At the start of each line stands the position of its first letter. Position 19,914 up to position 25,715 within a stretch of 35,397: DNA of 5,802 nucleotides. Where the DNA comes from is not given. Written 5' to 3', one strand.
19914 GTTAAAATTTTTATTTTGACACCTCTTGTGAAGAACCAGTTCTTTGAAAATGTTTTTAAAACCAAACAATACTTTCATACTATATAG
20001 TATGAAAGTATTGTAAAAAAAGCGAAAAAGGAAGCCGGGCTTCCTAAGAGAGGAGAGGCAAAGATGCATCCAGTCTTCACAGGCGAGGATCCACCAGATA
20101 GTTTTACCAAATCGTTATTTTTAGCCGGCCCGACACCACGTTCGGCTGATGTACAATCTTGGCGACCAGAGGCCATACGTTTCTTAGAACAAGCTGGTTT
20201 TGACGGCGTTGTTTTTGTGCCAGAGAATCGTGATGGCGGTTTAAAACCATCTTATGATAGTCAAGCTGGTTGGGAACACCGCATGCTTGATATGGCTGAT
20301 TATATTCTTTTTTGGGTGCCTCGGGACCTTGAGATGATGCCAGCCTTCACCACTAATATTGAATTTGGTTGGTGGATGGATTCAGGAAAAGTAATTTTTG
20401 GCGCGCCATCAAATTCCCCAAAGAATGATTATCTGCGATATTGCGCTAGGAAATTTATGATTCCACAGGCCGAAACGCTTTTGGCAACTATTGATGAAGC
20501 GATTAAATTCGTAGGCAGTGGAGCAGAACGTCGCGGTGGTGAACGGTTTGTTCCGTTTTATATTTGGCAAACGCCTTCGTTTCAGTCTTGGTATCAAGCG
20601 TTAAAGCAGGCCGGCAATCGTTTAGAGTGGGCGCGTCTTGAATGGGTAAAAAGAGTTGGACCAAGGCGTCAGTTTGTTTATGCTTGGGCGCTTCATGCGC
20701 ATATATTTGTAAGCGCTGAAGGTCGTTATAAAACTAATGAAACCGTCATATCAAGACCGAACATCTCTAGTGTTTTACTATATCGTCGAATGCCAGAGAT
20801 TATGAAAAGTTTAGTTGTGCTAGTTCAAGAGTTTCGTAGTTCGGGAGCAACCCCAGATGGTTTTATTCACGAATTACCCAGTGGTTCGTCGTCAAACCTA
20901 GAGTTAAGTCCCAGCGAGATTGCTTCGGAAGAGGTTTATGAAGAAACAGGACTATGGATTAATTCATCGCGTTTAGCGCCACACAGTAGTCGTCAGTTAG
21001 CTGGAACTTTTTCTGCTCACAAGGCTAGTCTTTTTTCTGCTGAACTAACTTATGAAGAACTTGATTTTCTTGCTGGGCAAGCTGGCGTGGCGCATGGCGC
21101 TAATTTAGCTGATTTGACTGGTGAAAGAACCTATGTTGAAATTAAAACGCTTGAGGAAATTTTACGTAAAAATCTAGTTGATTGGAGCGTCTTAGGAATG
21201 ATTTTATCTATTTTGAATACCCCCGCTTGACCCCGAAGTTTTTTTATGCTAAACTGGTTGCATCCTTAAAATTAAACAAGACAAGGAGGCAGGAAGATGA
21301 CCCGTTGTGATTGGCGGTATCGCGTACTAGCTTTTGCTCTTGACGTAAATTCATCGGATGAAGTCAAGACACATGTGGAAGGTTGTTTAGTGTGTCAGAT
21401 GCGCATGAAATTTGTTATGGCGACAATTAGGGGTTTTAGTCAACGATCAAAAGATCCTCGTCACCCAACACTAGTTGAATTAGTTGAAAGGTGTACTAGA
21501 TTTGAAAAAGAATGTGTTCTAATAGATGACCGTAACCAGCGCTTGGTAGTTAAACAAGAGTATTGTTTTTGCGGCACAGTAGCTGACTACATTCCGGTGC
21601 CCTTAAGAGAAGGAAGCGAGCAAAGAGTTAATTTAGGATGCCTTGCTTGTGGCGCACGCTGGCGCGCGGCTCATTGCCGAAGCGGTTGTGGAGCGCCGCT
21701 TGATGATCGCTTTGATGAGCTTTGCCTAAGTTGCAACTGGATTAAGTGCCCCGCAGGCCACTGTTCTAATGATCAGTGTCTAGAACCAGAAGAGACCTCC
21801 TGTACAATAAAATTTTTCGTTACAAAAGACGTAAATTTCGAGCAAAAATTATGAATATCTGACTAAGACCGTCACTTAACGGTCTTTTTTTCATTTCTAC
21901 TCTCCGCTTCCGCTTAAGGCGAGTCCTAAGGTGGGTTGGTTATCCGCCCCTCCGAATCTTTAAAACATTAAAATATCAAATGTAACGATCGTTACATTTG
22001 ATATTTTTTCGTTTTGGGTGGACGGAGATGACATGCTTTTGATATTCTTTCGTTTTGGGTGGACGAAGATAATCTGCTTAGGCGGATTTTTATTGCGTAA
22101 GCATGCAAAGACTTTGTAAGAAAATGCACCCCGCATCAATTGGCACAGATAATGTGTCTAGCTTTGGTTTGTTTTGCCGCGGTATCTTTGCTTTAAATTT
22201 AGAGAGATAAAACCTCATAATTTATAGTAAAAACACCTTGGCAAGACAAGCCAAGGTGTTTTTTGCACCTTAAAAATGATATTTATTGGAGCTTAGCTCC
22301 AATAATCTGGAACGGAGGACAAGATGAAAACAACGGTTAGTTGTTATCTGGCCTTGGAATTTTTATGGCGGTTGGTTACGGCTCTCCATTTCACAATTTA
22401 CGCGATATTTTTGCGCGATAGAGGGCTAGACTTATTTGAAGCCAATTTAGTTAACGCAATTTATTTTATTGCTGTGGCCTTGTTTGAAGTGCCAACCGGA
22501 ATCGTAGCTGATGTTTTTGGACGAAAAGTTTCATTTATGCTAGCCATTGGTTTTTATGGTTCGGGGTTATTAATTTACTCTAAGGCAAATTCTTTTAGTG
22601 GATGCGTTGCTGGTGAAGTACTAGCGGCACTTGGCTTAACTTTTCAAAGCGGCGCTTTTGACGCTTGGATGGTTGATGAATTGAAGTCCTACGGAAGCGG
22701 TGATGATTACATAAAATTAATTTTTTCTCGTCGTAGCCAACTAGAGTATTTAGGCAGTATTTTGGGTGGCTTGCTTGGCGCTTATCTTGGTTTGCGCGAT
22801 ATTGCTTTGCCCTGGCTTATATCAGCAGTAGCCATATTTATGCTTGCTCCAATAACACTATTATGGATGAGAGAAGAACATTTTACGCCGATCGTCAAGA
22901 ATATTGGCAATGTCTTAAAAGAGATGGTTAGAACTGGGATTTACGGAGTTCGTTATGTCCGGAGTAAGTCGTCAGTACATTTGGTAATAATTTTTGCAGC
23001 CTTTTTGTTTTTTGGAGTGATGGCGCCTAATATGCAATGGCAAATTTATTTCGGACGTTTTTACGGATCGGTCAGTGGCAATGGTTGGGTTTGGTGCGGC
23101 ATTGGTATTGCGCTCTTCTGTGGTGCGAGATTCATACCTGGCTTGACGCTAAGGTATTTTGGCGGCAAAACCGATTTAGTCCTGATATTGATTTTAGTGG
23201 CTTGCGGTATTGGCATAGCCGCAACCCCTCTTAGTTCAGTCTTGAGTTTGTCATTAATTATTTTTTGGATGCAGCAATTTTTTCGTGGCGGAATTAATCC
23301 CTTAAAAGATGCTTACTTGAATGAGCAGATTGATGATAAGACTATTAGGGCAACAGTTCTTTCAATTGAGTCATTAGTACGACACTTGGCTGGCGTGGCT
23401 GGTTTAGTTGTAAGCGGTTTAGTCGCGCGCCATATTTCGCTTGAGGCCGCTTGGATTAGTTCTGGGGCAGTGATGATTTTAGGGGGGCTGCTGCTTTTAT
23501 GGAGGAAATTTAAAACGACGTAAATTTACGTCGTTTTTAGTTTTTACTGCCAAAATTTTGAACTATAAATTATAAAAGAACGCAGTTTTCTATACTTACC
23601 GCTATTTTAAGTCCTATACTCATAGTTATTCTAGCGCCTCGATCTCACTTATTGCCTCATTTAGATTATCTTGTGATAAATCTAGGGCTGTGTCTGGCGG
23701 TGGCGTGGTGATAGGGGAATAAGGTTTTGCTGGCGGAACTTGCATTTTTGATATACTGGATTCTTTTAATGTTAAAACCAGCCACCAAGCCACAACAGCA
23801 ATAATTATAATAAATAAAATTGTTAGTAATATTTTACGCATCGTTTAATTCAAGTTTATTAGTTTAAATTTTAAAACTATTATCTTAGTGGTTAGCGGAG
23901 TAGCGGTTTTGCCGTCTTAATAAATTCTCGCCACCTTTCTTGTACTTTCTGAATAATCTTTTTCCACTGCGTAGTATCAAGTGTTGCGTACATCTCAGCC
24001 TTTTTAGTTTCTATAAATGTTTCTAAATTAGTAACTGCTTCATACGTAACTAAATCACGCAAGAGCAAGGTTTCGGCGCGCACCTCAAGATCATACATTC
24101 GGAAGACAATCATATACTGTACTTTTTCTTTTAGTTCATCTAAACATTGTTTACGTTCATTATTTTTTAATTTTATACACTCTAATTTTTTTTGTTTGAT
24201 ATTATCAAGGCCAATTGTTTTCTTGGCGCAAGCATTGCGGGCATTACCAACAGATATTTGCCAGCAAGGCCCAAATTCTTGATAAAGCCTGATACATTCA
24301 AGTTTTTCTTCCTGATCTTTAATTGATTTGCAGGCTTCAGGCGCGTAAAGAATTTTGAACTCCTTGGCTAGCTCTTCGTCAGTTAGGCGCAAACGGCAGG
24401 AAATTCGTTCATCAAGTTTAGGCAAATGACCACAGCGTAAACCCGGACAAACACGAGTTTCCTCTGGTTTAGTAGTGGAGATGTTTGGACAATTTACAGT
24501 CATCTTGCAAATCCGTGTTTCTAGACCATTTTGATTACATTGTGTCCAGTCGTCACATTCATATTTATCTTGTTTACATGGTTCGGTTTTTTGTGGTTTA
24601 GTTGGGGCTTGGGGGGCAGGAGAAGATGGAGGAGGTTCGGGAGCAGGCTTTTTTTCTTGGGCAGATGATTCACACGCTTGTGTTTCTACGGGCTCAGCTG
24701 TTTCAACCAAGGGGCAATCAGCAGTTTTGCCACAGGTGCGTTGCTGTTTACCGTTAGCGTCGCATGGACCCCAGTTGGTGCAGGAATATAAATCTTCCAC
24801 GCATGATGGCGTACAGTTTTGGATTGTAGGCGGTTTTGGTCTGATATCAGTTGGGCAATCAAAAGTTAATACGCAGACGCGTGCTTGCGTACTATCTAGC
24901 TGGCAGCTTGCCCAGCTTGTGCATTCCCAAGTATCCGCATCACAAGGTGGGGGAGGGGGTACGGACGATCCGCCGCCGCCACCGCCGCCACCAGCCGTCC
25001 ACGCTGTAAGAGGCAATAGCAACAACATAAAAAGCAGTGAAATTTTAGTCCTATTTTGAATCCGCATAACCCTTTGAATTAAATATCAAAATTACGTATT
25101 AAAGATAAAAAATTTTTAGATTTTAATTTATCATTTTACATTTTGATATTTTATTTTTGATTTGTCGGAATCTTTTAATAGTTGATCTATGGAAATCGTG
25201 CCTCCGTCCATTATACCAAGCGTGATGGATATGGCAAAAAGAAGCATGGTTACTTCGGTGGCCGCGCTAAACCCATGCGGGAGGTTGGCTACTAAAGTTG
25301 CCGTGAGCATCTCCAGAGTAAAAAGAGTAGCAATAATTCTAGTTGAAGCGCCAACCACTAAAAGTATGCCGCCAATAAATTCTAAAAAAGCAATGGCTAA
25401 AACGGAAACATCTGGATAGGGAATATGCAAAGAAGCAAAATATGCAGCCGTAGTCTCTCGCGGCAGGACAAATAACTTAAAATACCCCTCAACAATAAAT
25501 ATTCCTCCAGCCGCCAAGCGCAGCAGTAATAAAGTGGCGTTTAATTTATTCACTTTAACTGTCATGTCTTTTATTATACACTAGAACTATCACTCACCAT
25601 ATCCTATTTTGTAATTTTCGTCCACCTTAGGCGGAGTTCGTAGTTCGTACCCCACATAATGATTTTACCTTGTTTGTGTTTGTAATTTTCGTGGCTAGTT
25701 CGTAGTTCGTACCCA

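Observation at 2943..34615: Recurrent heptanucleotide tandem arrays (often TAR-N4) next to start and stop codons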

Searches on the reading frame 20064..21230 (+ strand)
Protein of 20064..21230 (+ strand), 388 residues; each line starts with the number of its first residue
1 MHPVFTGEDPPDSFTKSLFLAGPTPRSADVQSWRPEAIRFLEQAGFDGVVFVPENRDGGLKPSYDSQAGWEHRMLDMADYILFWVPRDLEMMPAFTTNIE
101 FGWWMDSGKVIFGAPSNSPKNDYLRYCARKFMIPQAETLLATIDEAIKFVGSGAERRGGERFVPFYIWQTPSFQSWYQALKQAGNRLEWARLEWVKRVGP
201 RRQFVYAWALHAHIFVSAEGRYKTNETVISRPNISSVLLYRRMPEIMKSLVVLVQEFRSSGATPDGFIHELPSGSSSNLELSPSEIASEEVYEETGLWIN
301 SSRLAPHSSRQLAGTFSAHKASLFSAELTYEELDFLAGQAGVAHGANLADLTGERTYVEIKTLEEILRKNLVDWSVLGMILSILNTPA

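Call 13: search_protein_families(library=pfam, proteins=[window:20064-21230:+])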
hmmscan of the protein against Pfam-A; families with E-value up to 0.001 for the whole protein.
window:20064-21230:+ (388 aa): 1 family
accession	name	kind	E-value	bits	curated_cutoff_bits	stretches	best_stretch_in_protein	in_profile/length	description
PF15891.11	Nuc_deoxyri_tr2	-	9.4e-12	45.6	30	1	16-115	2-102/105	Nucleoside 2-deoxyribosyltransferase like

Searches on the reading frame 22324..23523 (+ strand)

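Call 13: search_protein_families(library=pfam, proteins=[window:22324-23523:+])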
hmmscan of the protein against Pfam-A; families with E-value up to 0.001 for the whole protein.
window:22324-23523:+ (399 aa): 1 family
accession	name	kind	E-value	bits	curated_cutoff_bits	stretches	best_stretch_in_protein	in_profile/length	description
PF07690.21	MFS_1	-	2e-17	63.6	33.4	2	17-292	10-278/347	Major Facilitator Superfamily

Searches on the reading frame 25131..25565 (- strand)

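Call 13: search_protein_families(library=pfam, proteins=[window:25131-25565:-])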
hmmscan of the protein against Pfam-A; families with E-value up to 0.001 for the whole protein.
window:25131-25565:- (144 aa): 1 family
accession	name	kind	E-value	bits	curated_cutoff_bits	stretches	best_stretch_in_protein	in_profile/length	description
PF07681.17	DoxX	-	9.9e-17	61.8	23.6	1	12-93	2-83/85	DoxX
